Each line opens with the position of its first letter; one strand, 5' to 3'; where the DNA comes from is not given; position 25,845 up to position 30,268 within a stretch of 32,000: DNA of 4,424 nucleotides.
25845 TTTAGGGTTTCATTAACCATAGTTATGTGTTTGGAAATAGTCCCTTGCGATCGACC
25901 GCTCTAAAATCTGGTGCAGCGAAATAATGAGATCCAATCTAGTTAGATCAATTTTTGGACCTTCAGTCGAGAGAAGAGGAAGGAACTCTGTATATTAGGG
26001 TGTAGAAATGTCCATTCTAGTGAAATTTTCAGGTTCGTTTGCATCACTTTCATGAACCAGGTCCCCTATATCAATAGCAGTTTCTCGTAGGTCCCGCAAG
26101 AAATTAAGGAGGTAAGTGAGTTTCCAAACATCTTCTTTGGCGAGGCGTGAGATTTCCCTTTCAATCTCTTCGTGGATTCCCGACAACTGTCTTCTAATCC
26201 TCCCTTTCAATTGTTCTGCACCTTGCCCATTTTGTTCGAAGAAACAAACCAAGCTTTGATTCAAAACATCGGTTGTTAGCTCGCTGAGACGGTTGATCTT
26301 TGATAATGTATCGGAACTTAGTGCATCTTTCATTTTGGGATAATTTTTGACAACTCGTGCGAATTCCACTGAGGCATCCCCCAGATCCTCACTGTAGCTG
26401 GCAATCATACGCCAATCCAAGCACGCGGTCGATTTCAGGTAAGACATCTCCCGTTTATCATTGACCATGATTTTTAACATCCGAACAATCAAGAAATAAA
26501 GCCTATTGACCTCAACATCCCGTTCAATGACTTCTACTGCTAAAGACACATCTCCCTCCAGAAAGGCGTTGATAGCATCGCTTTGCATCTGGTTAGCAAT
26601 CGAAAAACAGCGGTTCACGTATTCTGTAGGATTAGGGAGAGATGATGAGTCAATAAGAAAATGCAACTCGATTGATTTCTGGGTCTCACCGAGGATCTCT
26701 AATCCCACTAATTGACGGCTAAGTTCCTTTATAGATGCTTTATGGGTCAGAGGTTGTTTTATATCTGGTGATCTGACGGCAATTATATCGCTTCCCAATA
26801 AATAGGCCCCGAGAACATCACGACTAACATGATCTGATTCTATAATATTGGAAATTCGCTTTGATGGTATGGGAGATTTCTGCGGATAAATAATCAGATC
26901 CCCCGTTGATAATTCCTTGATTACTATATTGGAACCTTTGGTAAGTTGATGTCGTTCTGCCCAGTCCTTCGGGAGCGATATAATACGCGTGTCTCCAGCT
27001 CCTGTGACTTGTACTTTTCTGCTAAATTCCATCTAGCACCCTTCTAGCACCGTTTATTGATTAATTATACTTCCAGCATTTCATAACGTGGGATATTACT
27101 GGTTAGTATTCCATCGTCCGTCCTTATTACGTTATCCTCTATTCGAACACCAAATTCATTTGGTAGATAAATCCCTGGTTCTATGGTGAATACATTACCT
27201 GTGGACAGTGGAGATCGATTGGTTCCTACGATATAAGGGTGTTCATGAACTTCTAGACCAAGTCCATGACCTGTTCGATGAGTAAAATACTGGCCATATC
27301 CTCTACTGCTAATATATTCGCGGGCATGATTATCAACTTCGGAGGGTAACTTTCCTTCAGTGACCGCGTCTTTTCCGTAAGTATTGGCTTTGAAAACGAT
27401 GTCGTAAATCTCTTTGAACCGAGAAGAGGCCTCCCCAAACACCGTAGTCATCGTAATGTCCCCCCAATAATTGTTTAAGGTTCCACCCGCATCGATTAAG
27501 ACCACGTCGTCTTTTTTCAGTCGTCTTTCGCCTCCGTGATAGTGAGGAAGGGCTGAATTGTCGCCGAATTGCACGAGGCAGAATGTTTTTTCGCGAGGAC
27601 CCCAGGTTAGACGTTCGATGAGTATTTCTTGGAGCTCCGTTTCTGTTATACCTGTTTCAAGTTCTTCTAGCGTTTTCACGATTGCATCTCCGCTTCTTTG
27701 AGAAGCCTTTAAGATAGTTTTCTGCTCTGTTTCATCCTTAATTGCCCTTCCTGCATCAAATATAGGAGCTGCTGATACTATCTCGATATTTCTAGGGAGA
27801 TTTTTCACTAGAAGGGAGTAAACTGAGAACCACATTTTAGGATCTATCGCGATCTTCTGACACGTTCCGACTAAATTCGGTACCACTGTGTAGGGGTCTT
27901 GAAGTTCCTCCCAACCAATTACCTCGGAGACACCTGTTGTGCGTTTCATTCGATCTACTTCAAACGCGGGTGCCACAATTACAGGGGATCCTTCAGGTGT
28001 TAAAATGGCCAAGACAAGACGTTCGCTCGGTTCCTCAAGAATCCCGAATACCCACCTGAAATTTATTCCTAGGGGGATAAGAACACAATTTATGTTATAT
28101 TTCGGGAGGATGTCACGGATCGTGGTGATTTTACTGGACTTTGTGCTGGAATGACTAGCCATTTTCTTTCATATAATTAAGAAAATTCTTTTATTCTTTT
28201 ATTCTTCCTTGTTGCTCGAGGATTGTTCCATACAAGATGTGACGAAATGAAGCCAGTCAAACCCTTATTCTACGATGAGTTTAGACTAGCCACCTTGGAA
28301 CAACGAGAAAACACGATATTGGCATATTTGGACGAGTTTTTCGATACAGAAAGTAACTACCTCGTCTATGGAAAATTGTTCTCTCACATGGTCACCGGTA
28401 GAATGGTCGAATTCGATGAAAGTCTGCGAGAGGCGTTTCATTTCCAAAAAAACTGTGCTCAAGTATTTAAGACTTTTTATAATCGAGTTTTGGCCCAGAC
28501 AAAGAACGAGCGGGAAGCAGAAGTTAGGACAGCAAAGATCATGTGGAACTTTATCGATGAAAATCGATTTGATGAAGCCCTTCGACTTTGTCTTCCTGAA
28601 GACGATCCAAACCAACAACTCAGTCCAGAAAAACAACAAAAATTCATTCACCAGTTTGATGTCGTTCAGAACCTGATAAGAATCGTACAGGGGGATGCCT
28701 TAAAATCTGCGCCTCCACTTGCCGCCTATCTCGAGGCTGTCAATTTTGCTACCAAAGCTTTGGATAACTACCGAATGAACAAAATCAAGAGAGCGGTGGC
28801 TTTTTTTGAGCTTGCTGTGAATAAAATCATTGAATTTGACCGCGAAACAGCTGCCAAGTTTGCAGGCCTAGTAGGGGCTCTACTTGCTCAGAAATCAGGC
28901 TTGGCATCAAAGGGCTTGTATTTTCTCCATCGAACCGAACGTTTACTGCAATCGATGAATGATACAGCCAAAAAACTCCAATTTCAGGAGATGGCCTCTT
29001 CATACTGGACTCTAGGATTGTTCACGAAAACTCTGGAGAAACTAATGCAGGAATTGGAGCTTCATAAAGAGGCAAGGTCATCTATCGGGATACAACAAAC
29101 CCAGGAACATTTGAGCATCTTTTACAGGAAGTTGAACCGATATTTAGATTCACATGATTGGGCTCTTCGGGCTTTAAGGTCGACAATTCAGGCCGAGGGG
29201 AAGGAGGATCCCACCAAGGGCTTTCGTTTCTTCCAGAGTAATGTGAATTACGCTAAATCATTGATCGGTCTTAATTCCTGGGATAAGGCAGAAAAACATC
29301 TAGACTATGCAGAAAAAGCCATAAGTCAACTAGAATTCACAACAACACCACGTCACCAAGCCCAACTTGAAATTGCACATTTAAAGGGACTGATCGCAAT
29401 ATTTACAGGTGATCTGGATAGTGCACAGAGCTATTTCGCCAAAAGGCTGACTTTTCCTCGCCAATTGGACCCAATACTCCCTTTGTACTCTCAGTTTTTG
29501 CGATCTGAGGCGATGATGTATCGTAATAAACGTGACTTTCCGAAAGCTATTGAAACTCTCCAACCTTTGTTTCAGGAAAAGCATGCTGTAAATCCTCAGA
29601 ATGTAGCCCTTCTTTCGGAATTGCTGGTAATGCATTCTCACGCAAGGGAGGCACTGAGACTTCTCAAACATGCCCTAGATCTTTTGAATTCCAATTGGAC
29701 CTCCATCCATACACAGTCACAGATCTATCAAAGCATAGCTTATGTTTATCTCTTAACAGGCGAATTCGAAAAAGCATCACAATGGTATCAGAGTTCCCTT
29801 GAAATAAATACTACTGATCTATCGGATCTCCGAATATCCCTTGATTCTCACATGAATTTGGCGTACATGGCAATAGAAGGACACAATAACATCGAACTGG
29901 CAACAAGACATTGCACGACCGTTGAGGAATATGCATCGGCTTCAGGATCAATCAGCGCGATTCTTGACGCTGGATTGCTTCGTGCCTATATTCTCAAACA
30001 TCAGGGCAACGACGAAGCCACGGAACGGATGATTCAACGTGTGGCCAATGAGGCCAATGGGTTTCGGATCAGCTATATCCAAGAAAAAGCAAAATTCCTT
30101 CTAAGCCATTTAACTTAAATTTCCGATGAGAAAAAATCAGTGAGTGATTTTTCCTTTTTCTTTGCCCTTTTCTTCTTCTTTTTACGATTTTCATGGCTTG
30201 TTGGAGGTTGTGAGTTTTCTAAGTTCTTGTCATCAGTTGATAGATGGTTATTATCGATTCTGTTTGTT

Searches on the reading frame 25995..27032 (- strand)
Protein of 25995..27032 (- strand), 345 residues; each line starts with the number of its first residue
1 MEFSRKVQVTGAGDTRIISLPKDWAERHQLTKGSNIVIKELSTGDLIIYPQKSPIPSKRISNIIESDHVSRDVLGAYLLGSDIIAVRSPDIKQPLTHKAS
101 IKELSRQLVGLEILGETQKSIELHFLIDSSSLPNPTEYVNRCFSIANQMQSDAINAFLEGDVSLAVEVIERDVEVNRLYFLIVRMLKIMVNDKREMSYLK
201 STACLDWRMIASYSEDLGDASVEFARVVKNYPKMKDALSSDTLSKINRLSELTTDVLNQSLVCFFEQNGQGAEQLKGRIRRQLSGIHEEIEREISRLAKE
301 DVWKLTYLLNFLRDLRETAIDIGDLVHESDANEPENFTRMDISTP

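Call 7: search_protein_families(library=pfam, proteins=[window:25995-27032:-])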
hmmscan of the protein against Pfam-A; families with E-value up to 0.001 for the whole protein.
window:25995-27032:- (345 aa): 2 families
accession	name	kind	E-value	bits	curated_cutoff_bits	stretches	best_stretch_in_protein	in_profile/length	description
PF01895.24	PhoU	-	4.4e-16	59.5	23.5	1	140-227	2-88/89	PhoU domain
PF04014.23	MazE_antitoxin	-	5.4e-07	29.9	24.7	1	13-54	5-46/48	Antidote-toxin recognition MazE, bacterial antitoxin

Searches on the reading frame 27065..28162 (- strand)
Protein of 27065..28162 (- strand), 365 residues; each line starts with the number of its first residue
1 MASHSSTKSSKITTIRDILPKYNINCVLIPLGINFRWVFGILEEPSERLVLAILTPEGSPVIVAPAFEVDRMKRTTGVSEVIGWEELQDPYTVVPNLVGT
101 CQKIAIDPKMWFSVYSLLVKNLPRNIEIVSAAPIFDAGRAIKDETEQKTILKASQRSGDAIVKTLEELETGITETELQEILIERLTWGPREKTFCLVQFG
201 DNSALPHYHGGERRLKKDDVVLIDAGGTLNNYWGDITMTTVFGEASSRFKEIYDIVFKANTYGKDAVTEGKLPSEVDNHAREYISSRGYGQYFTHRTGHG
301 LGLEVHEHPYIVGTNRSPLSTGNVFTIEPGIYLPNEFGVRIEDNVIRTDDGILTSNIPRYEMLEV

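Call 7: search_protein_families(library=pfam, proteins=[window:27065-28162:-])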
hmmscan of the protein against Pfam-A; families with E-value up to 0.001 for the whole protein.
window:27065-28162:- (365 aa): 2 families
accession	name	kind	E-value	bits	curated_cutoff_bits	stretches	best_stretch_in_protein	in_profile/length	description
PF00557.29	Peptidase_M24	-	6e-56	189.9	23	1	150-348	3-207/208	Metallopeptidase family M24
PF01321.24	Creatinase_N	-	6.7e-13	49.7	22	1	12-141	2-128/128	Creatinase/Prolidase N-terminal domain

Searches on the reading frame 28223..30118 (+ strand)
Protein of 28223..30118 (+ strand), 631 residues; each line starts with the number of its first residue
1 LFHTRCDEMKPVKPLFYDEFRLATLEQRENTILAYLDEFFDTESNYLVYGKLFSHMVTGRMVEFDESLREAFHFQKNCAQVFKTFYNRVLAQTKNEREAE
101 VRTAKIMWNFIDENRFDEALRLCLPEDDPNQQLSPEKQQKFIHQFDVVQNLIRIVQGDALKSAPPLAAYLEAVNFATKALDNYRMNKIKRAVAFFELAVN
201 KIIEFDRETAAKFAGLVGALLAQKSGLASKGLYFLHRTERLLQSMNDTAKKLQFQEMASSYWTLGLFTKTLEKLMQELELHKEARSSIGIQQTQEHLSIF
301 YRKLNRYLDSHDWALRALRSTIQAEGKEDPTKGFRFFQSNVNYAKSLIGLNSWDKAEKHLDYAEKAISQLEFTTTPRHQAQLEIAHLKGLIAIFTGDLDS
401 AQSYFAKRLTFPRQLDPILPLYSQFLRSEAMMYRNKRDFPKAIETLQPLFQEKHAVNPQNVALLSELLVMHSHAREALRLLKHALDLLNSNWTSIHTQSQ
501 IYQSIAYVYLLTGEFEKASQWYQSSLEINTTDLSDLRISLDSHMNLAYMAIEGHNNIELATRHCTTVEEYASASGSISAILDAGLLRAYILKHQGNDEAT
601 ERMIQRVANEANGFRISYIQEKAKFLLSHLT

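Call 7: search_protein_families(library=pfam, proteins=[window:28223-30118:+])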
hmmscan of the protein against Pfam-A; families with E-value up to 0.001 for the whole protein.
window:28223-30118:+ (631 aa): 9 families
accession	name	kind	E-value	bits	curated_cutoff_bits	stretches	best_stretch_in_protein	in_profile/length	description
PF13424.12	TPR_12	-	1.3e-09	38.6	30.1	1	476-528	21-74/77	Tetratricopeptide repeat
PF07719.23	TPR_2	-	1e-08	35.1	27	0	501-530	3-32/34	Tetratricopeptide repeat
PF13181.12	TPR_8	-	4.7e-08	33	25.7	0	500-529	2-31/34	Tetratricopeptide repeat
PF00515.34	TPR_1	-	2.1e-06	27.7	27.8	0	501-529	3-31/34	Tetratricopeptide repeat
PF13374.12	TPR_10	-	2e-05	24.9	27.5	0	294-330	5-41/42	Tetratricopeptide repeat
PF25062.1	ARM_TT21_N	-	5.1e-05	23.5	40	0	430-627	34-213/222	Tetratricopeptide repeat protein 21 N-terminal ARM repeat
PF13428.12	TPR_14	-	7.6e-05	23.5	23.5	0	501-532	3-34/44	Tetratricopeptide repeat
PF13176.12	TPR_7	-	0.00013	22.2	27.9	0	504-533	4-33/36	Tetratricopeptide repeat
PF14559.12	TPR_19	-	0.00014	22.6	25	0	474-532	7-58/68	Tetratricopeptide repeat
